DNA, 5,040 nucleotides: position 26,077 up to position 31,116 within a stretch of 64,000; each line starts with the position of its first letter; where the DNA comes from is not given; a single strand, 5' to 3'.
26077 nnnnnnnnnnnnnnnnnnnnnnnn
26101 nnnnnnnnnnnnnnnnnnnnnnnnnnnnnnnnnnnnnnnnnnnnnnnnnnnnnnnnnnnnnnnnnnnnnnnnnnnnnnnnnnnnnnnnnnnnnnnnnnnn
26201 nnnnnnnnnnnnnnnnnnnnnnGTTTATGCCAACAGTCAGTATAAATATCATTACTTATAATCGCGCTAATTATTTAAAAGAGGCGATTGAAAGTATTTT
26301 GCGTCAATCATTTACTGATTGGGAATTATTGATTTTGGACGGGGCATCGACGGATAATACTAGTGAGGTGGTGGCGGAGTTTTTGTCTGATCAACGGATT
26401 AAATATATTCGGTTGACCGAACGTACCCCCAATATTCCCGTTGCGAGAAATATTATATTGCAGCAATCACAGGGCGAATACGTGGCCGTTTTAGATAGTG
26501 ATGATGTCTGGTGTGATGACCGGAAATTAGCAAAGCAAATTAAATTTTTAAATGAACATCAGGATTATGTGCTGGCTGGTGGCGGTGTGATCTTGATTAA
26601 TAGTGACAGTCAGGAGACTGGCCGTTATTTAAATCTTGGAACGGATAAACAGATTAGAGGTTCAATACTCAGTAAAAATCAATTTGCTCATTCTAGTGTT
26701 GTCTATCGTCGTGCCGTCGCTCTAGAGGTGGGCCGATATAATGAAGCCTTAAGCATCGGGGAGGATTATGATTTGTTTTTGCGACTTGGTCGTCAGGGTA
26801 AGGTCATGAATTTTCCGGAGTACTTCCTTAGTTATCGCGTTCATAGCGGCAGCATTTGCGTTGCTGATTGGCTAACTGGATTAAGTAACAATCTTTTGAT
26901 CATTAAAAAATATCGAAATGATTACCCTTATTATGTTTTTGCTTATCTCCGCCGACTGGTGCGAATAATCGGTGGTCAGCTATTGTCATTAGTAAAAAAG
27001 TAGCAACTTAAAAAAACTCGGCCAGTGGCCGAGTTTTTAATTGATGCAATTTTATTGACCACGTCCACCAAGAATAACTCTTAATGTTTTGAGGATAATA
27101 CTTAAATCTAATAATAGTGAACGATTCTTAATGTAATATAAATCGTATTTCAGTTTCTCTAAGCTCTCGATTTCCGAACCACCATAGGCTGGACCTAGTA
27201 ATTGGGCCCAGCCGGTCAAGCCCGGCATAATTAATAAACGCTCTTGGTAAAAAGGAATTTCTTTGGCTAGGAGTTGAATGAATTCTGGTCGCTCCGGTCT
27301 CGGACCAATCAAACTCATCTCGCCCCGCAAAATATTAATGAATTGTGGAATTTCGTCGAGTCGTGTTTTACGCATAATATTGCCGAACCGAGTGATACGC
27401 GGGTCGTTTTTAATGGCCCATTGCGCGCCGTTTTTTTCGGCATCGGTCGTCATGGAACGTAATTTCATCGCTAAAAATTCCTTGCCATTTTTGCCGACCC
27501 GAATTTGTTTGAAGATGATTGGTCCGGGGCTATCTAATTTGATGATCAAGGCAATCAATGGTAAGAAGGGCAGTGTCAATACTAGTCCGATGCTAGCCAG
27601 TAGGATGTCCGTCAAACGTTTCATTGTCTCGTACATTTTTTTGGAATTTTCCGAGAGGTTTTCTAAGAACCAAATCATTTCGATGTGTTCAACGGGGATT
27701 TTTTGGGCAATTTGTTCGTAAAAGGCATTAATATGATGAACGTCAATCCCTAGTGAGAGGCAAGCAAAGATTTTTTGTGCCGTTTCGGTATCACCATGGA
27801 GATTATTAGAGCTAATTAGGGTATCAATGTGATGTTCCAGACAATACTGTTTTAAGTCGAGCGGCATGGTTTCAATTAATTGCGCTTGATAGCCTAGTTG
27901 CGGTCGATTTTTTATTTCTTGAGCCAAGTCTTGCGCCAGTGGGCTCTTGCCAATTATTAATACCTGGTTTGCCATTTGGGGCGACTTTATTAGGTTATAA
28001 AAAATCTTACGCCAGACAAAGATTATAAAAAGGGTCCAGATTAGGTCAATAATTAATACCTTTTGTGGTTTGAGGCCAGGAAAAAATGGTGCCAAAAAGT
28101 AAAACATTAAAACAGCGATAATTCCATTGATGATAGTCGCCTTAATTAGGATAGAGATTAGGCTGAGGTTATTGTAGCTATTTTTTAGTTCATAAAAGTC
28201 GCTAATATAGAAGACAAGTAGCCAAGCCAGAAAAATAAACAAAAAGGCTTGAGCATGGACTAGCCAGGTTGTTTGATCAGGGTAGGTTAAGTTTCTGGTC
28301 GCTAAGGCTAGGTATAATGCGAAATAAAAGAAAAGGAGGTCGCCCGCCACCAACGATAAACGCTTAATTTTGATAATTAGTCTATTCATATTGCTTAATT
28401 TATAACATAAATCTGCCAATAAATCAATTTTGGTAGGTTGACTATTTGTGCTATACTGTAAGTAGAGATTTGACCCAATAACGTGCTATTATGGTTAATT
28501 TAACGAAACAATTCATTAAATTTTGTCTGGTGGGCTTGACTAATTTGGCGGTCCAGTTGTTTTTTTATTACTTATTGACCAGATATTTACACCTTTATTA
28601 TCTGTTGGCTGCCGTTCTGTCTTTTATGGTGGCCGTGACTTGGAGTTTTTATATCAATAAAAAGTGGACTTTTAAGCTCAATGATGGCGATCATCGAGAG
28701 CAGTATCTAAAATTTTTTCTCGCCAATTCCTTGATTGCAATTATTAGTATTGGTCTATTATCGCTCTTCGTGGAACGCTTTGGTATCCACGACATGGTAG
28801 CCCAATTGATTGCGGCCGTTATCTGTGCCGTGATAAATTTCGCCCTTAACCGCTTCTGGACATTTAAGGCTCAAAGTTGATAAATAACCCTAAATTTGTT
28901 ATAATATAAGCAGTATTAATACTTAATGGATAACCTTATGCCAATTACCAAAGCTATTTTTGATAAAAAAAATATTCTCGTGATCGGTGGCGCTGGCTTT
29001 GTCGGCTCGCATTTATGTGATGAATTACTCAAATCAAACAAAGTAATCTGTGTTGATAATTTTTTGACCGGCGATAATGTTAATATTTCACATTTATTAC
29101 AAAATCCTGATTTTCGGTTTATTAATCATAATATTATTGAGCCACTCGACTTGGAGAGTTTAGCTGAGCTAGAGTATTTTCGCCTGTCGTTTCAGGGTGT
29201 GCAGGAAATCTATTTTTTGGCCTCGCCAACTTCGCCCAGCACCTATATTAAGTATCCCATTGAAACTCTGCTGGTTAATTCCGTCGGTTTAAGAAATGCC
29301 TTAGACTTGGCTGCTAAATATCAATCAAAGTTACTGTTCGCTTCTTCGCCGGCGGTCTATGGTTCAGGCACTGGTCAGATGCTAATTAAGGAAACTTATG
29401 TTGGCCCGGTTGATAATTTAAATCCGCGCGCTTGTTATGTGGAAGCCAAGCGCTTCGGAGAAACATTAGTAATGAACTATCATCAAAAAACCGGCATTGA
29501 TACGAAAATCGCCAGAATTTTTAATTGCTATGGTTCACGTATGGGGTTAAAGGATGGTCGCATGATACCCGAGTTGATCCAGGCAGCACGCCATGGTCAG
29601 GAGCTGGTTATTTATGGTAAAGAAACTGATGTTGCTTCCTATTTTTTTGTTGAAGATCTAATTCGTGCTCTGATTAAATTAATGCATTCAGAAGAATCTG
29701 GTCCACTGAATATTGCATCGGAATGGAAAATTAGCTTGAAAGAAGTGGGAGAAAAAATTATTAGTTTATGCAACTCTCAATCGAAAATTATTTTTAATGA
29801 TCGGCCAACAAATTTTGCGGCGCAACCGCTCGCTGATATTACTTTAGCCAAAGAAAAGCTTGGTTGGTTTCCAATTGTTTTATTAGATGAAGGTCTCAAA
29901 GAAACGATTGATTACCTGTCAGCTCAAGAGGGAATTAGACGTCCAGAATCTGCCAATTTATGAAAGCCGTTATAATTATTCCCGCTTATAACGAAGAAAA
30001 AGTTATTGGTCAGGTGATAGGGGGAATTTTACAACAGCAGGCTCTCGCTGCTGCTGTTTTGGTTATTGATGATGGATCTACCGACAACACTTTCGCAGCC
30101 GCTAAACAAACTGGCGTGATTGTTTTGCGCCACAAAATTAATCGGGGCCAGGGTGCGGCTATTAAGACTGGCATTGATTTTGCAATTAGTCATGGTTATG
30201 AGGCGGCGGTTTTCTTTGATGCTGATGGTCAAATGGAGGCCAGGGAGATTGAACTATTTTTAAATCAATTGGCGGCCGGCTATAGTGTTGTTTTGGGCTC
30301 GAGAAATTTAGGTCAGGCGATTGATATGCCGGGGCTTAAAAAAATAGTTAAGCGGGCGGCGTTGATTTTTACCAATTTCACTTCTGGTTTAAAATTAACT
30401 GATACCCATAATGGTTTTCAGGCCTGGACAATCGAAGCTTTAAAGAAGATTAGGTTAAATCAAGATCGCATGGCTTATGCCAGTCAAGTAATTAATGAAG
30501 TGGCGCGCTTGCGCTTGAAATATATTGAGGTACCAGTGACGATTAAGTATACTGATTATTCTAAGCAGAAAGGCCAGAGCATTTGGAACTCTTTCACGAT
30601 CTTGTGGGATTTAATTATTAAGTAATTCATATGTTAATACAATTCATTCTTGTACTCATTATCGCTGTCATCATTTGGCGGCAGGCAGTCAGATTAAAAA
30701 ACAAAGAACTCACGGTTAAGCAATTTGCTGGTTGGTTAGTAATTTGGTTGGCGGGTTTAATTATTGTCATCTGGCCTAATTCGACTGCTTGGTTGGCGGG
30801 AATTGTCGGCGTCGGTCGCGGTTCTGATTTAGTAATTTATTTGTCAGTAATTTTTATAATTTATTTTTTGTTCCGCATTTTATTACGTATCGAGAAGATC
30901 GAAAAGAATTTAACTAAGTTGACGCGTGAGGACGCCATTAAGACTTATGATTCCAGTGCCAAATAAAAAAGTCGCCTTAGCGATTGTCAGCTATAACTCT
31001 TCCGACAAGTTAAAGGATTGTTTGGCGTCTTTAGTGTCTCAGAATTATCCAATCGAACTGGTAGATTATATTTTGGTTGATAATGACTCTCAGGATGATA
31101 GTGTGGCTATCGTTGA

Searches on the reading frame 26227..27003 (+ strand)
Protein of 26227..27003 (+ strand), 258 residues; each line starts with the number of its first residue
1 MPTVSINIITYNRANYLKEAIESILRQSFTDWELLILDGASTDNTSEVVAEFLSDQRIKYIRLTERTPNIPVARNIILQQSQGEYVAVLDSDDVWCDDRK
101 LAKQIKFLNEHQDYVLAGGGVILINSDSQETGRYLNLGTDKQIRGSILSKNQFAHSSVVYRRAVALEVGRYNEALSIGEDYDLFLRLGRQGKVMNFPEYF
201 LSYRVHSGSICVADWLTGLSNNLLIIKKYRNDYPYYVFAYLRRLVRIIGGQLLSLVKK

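Call 3: search_protein_families(library=pfam, proteins=[window:26227-27003:+], max_evalue=0.01)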
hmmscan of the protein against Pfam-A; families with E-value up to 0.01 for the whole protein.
window:26227-27003:+ (258 aa): 5 families
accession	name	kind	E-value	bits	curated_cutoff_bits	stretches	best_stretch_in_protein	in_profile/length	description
PF00535.33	Glycos_transf_2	-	1.5e-30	106.7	23.3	1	5-155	1-153/168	Glycosyl transferase family 2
PF10111.15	Glyco_tranf_2_2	-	1.2e-18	68.1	27.3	1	6-217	4-233/276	Glycosyltransferase like family 2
PF13641.12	Glyco_tranf_2_3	-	1.3e-12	48.7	27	1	2-196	1-203/230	Glycosyltransferase like family 2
PF13632.12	Glyco_trans_2_3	-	1.1e-05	25.7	27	1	85-250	1-142/198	Glycosyl transferase family group 2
PF13704.12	Glyco_tranf_2_4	-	0.0012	19.8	27.5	1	12-96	2-85/98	Glycosyl transferase family 2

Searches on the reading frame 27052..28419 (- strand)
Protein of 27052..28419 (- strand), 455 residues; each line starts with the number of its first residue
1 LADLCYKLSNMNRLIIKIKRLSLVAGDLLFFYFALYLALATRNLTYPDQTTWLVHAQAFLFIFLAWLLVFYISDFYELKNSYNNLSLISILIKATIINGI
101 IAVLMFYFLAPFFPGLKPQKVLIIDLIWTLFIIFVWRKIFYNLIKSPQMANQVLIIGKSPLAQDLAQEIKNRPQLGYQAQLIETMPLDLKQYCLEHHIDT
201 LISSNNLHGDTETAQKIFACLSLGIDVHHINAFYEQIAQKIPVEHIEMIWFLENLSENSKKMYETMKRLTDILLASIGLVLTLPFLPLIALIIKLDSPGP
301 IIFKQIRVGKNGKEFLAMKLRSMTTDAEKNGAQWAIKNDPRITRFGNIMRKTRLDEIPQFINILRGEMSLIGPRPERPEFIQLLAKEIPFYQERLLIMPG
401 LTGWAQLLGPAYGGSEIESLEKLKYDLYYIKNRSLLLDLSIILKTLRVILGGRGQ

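Call 4: search_protein_families(library=pfam, proteins=[window:27052-28419:-], max_evalue=0.01)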
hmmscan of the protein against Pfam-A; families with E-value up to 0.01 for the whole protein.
window:27052-28419:- (455 aa): 1 family
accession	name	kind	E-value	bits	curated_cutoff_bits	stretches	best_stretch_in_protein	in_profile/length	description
PF02397.22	Bac_transf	-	2e-66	223.4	27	1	267-450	1-178/179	Bacterial sugar transferase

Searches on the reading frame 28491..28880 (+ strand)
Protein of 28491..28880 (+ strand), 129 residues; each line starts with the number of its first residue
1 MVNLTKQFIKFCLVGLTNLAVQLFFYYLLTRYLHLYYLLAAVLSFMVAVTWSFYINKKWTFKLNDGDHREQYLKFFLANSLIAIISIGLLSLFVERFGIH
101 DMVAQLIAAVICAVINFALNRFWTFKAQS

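Call 4: search_protein_families(library=pfam, proteins=[window:28491-28880:+], max_evalue=0.01)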
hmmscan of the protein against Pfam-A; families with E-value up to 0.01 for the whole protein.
window:28491-28880:+ (129 aa): 1 family
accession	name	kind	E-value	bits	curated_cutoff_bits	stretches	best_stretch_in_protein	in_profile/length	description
PF04138.20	GtrA_DPMS_TM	-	4.1e-29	101.6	26.1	1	10-125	1-117/117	GtrA/DPMS, transmembrane domain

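Call 5: search_protein_families(library=ncbifam, proteins=[window:28491-28880:+], max_evalue=0.01)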
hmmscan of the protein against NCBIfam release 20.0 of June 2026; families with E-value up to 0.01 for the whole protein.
window:28491-28880:+ (129 aa): 0 families

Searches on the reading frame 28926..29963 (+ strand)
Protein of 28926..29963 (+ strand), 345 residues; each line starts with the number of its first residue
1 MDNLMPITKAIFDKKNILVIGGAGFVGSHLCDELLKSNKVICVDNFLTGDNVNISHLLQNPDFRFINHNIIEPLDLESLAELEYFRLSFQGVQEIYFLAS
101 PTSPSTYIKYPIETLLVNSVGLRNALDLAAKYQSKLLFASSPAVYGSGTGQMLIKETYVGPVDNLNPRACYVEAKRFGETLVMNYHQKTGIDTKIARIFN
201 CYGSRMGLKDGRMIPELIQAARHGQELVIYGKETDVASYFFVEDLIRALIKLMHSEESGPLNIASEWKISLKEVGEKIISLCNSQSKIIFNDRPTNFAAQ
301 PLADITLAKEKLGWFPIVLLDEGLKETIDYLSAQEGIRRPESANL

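Call 4: search_protein_families(library=pfam, proteins=[window:28926-29963:+], max_evalue=0.01)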
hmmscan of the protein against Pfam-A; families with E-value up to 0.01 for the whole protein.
window:28926-29963:+ (345 aa): 6 families
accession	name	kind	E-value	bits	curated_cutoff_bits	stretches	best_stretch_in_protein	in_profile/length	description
PF01370.27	Epimerase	-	2.9e-40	138.6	20.9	1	17-263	1-239/240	NAD dependent epimerase/dehydratase family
PF16363.11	GDP_Man_Dehyd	-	7.8e-38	131.2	27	1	18-327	1-332/332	GDP-mannose 4,6 dehydratase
PF01073.25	3Beta_HSD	-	5.3e-11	42.5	22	1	18-250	1-226/280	3-beta hydroxysteroid dehydrogenase/isomerase family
PF07993.18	NAD_binding_4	-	2.1e-07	30.8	20.1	1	114-207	108-214/258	Male sterility protein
PF04321.23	RmlD_sub_bind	-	3.6e-06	26.7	27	1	16-285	2-234/287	RmlD substrate binding domain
PF02719.21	Polysacc_synt_2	-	0.00023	20.9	20.2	0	17-135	1-121/293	Polysaccharide biosynthesis protein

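Call 5: search_protein_families(library=ncbifam, proteins=[window:28926-29963:+], max_evalue=0.01)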
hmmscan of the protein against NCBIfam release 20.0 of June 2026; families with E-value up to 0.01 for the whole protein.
window:28926-29963:+ (345 aa): 20 families
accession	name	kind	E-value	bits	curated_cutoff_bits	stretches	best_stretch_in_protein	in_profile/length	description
TIGR01181.1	dTDP_gluc_dehyt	equivalog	1.7e-30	106.2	365.1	1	16-335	1-315/321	dTDP-glucose 4,6-dehydratase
TIGR01179.1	galE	equivalog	9.3e-24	83.9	262.3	1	16-330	1-324/332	UDP-glucose 4-epimerase GalE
TIGR04180.1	EDH_00030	hypoth_equivalog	3e-20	72.5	475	1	17-314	1-292/297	NAD-dependent 4,6-dehydratase LegB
TIGR02197.1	heptose_epim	equivalog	4.9e-19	68.6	274.6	1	17-332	1-314/316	ADP-glyceromanno-heptose 6-epimerase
NF008872.0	PRK11908.1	equivalog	5e-17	62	294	1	15-284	2-273/349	bifunctional UDP-4-keto-pentose/UDP-xylose synthase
NF007582.0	PRK10217.1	equivalog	1.5e-16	60.5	698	1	15-338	2-338/355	dTDP-glucose 4,6-dehydratase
NF007490.0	PRK10084.1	subfamily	9.9e-16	57.7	649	1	16-335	2-339/361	dTDP-glucose 4,6-dehydratase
NF005998.1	PRK08125.1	equivalog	7.5e-14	51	777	1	12-257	313-555/649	bifunctional UDP-4-amino-4-deoxy-L-arabinose formyltransferase/UDP-glucuronic acid oxidase ArnA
NF047922.1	GDPFucSynFcl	equivalog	8.2e-14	51.7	500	1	74-330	37-300/308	GDP-L-fucose synthase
NF043036.1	ErythonDh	equivalog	4.9e-11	42.4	325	1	16-198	2-176/321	D-erythronate dehydrogenase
NF011728.1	PRK15181.1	equivalog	7.6e-11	41.6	760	1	8-330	9-336/348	Vi polysaccharide biosynthesis UDP-N-acetylglucosaminuronic acid C-4 epimerase TviC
TIGR01214.1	rmlD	equivalog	1.8e-08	33.8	224.05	1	17-285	2-229/285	dTDP-4-dehydrorhamnose reductase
NF042422.1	oxyalk_red_OleD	equivalog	5.4e-07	29.3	580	1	16-253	2-215/329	2-alkyl-3-oxoalkanoate reductase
NF007956.0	PRK10675.1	subfamily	1.9e-06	27.2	394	1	16-207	2-190/338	UDP-glucose 4-epimerase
NF008360.0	PRK11150.1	equivalog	3.9e-06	26.3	452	1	17-286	2-258/310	ADP-glyceromanno-heptose 6-epimerase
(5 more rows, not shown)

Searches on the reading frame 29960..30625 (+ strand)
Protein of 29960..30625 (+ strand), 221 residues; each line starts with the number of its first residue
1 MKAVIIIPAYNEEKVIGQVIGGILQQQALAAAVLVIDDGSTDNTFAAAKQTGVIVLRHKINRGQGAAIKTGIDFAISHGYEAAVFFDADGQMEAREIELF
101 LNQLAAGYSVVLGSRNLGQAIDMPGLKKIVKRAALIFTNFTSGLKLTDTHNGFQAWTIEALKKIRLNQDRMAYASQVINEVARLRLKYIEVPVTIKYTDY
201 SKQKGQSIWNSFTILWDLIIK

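Call 5: search_protein_families(library=ncbifam, proteins=[window:29960-30625:+], max_evalue=0.01)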
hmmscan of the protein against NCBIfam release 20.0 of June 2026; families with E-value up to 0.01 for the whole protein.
window:29960-30625:+ (221 aa): 22 families
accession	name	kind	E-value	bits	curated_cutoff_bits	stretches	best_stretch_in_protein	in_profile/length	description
NF058614.1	PPMAGASynPpgS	equivalog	6.9e-47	159.8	370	1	4-220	3-221/226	polyprenyl-phospho-N-acetylgalactosaminyl synthase PpgS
TIGR04182.1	glyco_TIGR04182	equivalog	1.7e-22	80.2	325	1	4-215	3-211/293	S-layer glycoprotein N-glycosyltransferase AglJ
NF041391.1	DPhHxTase_Halo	equivalog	1.7e-16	59.9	375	1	9-183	3-172/213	dolichyl-phosphate hexose transferase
NF047588.1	GlcsyltransPgfSStrep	equivalog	1.6e-12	47.3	500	1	1-170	1-173/308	glycosyltransferase PgfS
TIGR03937.1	PgaC_IcaA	equivalog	2.6e-10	39.8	422.3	1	4-105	48-151/407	poly-beta-1,6-N-acetyl-D-glucosamine synthase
TIGR04283.1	glyco_like_mftF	equivalog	3.6e-10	39.8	182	1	5-98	3-91/221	TIGR04283 family arsenosugar biosynthesis glycosyltransferase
NF007986.1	PRK10714.1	equivalog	2.4e-09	36.6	529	1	2-219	7-223/316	undecaprenyl-phosphate 4-deoxy-4-formamido-L-arabinose transferase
NF010496.0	PRK13915.1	equivalog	5.5e-09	35.5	262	1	4-58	34-91/307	glucosyl-3-phosphoglycerate synthase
NF007482.0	PRK10073.1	equivalog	6.9e-09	35.1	423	1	4-95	9-101/334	glycosyltransferase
NF041865.1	EpsU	equivalog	8.3e-09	34.9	700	1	4-108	42-151/394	exopolysaccharide biosynthesis GT2 family glycosyltransferase EpsU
TIGR03965.1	mycofact_glyco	equivalog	2.4e-07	30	280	1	4-111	77-186/467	mycofactocin biosynthesis glycosyltransferase MftF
NF041875.1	EPS_EpsD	equivalog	4.5e-07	29.6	370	1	5-114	3-115/325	exopolysaccharide biosynthesis glycosyltransferase EpsD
NF047683.1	TeichurnBiosyTuaG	equivalog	9.7e-07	28.7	400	1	4-99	9-106/252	teichuronic acid biosynthesis protein TuaG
TIGR01556.1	rhamnosyltran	subfamily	2.3e-06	27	200.55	1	14-106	8-100/281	rhamnosyltransferase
TIGR03469.1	HpnB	hypoth_equivalog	4.1e-06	26.1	379.25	1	4-53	47-97/386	hopene-associated glycosyltransferase HpnB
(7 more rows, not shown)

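Call 9: search_protein_families(library=pfam, proteins=[window:29960-30625:+], max_evalue=0.001)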
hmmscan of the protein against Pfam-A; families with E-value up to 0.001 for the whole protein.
window:29960-30625:+ (221 aa): 2 families
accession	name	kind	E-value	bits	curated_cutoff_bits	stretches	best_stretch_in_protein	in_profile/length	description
PF00535.33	Glycos_transf_2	-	7e-23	81.8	23.3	1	5-118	2-118/168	Glycosyl transferase family 2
PF13641.12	Glyco_tranf_2_3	-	0.00063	20.3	27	1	5-89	5-96/230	Glycosyltransferase like family 2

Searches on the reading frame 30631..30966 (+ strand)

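Call 10: search_protein_families(library=pfam, proteins=[window:30631-30966:+], max_evalue=0.001)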
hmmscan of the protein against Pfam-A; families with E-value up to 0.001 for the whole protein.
window:30631-30966:+ (111 aa): 1 family
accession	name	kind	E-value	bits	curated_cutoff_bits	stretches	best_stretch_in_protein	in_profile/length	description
PF10066.14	DUF2304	-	1.6e-24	86.6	25.5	1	3-105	2-104/106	Uncharacterized conserved protein (DUF2304)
